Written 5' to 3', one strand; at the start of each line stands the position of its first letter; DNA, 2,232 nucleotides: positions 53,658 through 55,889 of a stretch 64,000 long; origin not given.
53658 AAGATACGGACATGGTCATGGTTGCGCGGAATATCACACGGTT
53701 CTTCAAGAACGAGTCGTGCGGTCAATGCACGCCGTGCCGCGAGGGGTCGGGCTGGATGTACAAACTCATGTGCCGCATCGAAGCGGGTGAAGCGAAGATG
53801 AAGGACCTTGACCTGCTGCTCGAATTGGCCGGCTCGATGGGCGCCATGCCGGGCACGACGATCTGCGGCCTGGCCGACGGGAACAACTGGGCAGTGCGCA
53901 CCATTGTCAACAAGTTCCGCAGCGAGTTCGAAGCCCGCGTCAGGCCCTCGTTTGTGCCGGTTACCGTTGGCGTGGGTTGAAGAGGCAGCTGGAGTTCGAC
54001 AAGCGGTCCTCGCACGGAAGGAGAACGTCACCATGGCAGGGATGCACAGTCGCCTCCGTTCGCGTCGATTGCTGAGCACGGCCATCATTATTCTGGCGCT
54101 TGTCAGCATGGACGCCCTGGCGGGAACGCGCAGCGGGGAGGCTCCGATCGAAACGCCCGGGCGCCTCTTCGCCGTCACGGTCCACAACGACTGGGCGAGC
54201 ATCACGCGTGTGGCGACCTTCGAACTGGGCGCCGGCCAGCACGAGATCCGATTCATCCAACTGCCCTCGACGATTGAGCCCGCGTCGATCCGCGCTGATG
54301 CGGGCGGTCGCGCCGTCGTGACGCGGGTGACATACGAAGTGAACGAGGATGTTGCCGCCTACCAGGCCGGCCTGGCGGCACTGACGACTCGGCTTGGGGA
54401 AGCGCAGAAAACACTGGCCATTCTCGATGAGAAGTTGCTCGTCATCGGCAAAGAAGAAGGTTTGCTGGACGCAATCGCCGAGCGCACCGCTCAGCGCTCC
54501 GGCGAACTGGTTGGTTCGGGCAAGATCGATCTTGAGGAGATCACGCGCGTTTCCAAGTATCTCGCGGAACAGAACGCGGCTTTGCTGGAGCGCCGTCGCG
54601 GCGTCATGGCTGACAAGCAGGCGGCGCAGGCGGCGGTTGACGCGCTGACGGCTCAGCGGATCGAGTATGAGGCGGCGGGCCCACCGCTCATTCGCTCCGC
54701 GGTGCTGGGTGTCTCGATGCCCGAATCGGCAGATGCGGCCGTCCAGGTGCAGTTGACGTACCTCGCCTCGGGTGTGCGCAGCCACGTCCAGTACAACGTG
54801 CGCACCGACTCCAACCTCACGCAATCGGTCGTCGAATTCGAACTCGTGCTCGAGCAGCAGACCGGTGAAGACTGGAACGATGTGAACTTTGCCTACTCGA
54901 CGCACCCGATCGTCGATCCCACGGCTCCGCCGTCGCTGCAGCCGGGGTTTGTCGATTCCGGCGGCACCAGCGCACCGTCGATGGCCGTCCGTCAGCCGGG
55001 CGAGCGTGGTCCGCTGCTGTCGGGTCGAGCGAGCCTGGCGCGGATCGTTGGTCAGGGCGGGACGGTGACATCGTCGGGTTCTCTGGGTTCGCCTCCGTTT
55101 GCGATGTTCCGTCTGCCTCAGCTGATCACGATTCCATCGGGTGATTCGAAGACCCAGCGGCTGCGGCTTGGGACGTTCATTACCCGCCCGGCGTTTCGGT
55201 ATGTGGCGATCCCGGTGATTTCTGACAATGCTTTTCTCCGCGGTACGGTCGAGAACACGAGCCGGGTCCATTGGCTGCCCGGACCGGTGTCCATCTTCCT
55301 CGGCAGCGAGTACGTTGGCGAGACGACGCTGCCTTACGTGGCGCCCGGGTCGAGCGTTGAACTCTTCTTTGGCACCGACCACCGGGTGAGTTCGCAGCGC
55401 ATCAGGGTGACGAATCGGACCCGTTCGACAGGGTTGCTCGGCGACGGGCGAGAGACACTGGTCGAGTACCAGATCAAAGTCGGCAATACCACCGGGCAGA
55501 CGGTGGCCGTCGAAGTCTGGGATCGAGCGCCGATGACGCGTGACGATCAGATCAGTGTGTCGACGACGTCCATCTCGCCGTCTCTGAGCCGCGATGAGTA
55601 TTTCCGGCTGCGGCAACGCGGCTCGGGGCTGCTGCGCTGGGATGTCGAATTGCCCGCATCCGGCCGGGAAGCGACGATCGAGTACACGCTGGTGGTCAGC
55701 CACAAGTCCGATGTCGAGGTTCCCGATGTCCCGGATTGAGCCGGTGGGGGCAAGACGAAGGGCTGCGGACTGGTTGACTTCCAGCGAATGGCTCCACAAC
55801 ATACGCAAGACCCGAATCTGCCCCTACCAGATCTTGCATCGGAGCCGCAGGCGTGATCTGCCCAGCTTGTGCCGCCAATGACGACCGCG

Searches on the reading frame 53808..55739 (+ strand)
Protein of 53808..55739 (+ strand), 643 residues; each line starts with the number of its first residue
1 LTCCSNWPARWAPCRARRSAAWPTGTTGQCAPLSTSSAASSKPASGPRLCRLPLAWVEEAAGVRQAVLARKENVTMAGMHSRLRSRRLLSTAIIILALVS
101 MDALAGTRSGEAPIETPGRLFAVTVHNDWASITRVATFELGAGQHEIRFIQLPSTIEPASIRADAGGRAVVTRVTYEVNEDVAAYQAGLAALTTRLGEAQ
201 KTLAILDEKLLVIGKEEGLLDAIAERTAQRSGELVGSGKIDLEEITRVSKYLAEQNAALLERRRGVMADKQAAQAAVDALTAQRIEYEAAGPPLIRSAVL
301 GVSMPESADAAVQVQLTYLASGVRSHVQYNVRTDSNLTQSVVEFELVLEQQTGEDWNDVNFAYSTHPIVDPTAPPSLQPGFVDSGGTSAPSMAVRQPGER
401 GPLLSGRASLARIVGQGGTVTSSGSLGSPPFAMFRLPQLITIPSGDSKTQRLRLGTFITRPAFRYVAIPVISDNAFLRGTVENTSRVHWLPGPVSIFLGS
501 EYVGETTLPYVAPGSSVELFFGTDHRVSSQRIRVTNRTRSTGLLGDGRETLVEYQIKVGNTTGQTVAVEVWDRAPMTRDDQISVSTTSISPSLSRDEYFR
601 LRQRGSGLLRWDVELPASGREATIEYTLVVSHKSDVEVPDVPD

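Call 89: search_protein_families(library=pfam, proteins=[window:53808-55739:+], max_evalue=0.0001)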
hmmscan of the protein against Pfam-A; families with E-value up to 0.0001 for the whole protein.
window:53808-55739:+ (643 aa): 2 families
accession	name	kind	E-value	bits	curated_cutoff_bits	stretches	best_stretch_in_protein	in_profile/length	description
PF13598.12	DUF4139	-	3.3e-27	96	31.8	1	314-632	1-203/205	Domain of unknown function (DUF4139)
PF13600.11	DUF4140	-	1.5e-14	54.7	27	1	123-218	1-96/98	N-terminal domain of unknown function (DUF4140)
